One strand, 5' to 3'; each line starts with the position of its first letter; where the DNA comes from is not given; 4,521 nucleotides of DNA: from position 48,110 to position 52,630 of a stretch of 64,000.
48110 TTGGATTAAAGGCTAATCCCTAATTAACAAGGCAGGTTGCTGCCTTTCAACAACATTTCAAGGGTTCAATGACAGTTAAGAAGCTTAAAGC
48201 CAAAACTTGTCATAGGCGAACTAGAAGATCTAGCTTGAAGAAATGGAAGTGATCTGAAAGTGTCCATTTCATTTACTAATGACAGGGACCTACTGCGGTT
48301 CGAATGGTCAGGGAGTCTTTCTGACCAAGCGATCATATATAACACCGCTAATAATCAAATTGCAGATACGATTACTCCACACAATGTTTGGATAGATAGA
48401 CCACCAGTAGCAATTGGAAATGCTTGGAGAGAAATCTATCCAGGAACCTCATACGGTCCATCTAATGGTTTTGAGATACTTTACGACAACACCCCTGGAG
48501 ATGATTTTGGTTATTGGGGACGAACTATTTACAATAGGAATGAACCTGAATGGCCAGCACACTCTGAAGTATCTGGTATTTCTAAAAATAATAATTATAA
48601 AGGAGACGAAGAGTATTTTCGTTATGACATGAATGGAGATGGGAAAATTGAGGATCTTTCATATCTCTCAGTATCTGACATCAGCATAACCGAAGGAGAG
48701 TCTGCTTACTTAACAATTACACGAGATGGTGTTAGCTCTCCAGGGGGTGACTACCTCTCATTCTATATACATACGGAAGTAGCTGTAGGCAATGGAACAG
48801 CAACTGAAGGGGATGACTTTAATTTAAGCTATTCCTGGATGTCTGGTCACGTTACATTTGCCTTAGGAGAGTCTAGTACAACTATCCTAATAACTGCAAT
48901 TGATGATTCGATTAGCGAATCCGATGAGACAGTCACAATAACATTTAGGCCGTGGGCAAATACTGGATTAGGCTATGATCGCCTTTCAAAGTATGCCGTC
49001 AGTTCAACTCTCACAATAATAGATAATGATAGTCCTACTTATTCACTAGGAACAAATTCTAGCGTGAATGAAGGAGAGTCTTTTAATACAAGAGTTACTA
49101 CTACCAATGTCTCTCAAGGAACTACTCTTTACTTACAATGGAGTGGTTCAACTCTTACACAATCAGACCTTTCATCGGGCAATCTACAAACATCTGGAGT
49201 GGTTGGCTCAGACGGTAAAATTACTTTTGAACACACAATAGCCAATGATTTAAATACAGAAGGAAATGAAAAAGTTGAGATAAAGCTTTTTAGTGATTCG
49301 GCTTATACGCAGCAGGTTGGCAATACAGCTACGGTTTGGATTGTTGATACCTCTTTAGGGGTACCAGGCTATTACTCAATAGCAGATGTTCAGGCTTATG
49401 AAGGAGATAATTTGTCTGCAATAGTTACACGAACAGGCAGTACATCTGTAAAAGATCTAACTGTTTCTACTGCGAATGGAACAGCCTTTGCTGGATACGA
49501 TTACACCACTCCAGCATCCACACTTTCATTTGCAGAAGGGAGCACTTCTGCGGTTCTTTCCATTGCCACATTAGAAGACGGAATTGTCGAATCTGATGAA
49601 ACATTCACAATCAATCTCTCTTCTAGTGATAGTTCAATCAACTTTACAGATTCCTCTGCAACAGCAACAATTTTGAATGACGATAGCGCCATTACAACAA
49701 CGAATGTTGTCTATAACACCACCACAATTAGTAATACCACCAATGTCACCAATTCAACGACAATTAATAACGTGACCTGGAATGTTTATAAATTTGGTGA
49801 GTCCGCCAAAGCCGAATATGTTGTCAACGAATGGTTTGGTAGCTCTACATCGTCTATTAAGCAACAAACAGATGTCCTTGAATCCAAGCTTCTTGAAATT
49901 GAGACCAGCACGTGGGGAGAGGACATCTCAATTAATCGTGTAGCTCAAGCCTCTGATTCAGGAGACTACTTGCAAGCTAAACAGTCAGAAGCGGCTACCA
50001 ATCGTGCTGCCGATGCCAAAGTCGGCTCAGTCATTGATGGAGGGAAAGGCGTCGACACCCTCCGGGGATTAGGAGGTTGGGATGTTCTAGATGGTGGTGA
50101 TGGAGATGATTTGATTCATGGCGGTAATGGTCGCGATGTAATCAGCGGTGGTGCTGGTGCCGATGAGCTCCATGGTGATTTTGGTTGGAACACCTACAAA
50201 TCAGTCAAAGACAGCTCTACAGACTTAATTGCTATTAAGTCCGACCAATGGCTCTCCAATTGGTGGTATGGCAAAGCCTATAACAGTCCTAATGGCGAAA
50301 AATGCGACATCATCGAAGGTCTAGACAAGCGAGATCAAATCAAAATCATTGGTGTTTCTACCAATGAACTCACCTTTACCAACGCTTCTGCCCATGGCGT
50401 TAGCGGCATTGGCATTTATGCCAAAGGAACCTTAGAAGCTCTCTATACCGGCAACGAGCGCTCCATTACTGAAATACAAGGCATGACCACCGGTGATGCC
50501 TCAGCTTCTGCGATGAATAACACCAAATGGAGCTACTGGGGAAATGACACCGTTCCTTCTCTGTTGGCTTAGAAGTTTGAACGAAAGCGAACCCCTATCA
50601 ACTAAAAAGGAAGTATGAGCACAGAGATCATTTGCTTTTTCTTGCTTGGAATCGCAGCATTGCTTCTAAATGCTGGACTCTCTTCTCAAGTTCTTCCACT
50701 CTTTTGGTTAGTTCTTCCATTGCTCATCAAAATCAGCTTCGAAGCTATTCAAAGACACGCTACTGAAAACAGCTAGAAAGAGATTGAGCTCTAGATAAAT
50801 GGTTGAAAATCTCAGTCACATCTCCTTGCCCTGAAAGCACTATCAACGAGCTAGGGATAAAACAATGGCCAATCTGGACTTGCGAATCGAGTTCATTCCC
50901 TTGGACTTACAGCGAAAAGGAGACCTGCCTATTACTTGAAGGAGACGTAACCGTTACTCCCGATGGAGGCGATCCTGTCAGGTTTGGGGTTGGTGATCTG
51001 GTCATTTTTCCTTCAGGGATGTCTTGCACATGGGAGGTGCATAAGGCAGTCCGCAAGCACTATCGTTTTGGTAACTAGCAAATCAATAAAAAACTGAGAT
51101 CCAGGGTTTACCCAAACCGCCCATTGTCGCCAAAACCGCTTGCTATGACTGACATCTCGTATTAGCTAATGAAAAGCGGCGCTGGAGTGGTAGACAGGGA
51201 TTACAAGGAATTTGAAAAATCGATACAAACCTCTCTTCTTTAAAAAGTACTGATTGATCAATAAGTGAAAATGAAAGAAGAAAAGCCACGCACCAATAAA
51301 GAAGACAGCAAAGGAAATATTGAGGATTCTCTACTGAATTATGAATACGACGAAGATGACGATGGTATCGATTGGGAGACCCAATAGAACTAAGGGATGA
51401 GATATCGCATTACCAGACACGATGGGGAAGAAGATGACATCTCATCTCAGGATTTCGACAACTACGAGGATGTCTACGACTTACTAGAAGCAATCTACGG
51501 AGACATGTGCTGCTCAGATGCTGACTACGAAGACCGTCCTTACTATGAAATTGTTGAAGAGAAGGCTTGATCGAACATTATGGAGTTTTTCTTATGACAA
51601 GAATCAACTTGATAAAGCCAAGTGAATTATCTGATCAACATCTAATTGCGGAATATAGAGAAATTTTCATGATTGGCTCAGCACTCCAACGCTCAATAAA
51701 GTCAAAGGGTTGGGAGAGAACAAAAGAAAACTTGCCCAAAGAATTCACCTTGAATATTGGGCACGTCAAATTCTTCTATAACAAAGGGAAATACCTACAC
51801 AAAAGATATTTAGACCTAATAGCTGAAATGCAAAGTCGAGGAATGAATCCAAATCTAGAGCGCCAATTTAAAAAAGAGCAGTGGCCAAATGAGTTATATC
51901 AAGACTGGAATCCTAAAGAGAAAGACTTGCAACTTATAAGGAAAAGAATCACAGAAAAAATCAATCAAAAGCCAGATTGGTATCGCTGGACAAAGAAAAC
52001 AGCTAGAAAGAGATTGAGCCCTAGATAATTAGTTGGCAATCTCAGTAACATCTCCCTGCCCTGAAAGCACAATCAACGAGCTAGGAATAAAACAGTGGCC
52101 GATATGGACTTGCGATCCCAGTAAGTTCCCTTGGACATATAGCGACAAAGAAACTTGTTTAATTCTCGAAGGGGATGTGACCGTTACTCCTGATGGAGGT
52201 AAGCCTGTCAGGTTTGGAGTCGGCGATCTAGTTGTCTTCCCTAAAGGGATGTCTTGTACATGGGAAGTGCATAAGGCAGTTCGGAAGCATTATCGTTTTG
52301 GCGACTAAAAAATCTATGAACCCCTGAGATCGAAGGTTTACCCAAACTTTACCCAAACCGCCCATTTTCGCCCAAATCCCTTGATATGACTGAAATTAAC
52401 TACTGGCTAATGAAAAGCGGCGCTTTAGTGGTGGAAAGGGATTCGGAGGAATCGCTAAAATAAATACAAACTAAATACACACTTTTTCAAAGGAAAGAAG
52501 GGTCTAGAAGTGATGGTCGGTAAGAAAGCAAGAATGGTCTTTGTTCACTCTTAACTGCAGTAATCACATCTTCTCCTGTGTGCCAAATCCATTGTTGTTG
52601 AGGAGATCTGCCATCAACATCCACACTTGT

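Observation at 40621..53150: Array of five direct repeats derived from the 5' end of an EVE-domain gene, bounding four cargo modules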

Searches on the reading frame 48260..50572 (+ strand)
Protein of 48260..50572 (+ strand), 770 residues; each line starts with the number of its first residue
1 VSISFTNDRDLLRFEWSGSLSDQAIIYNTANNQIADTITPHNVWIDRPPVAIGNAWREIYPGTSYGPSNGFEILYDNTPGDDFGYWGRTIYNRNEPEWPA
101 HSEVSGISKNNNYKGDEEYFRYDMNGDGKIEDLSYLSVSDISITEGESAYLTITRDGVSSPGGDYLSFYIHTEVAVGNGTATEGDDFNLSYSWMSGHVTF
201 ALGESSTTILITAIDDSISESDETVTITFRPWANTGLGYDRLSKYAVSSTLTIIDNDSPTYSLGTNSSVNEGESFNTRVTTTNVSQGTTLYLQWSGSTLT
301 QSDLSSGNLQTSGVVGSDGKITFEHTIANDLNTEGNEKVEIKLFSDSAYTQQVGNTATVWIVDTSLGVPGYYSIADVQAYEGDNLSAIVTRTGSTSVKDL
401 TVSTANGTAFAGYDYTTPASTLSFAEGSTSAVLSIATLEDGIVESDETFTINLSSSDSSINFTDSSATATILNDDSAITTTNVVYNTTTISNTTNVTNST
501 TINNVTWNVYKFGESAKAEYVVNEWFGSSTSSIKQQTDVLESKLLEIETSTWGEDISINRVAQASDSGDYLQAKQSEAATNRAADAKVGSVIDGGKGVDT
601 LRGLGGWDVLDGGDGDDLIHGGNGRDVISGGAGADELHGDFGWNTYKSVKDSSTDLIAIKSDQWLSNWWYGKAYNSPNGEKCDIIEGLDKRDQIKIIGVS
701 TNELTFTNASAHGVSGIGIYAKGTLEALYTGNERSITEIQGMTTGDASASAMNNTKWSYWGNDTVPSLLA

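Call 12: search_protein_families(library=pfam, proteins=[window:48260-50572:+], max_evalue=0.01)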
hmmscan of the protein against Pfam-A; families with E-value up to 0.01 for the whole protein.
window:48260-50572:+ (770 aa): 2 families
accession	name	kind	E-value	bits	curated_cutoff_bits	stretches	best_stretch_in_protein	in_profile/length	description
PF03160.20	Calx-beta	-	3.2e-21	76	27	2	390-475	29-119/119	Calx-beta domain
PF00353.25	HemolysinCabind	-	1.8e-07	31.4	23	2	611-642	1-32/36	RTX calcium-binding nonapeptide repeat (4 copies)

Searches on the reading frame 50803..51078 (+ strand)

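Call 13: search_protein_families(library=pfam, proteins=[window:50803-51078:+], max_evalue=0.01)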
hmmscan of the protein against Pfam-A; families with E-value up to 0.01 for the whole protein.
window:50803-51078:+ (91 aa): 4 families
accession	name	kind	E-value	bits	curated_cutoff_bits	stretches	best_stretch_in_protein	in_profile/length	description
PF05899.18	Cupin_3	-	1.8e-29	101.7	23.5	1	16-87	3-74/74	EutQ-like cupin domain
PF07883.17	Cupin_2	-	1.9e-05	24.7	27.2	1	38-73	19-52/70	Cupin domain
PF12852.13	Cupin_6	-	0.0001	22.6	26.7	1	40-76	36-73/183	Cupin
PF06249.18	EutQ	-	0.00089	19.5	21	1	27-86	84-142/152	Ethanolamine utilisation protein EutQ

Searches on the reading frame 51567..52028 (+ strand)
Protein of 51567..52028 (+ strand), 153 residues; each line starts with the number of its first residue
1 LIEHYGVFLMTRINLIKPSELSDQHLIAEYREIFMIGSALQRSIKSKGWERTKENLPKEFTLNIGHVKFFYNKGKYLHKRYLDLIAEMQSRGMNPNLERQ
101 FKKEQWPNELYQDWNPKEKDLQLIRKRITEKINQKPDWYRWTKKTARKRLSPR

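Call 13: search_protein_families(library=pfam, proteins=[window:51567-52028:+], max_evalue=0.01)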
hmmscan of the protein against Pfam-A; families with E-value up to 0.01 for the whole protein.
window:51567-52028:+ (153 aa): 1 family
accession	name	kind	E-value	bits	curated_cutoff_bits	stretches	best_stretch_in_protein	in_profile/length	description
PF03013.19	Pyr_excise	-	7e-17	62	23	1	10-98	1-78/81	Pyrimidine dimer DNA glycosylase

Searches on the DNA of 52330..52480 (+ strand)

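Call 64: search_dna_similar(query=window:52330-52480:+, collection=phages, mode=distant, max_evalue=1, max_rows=15)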
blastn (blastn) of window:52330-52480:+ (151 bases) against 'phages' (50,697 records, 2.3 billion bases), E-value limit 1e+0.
No match.
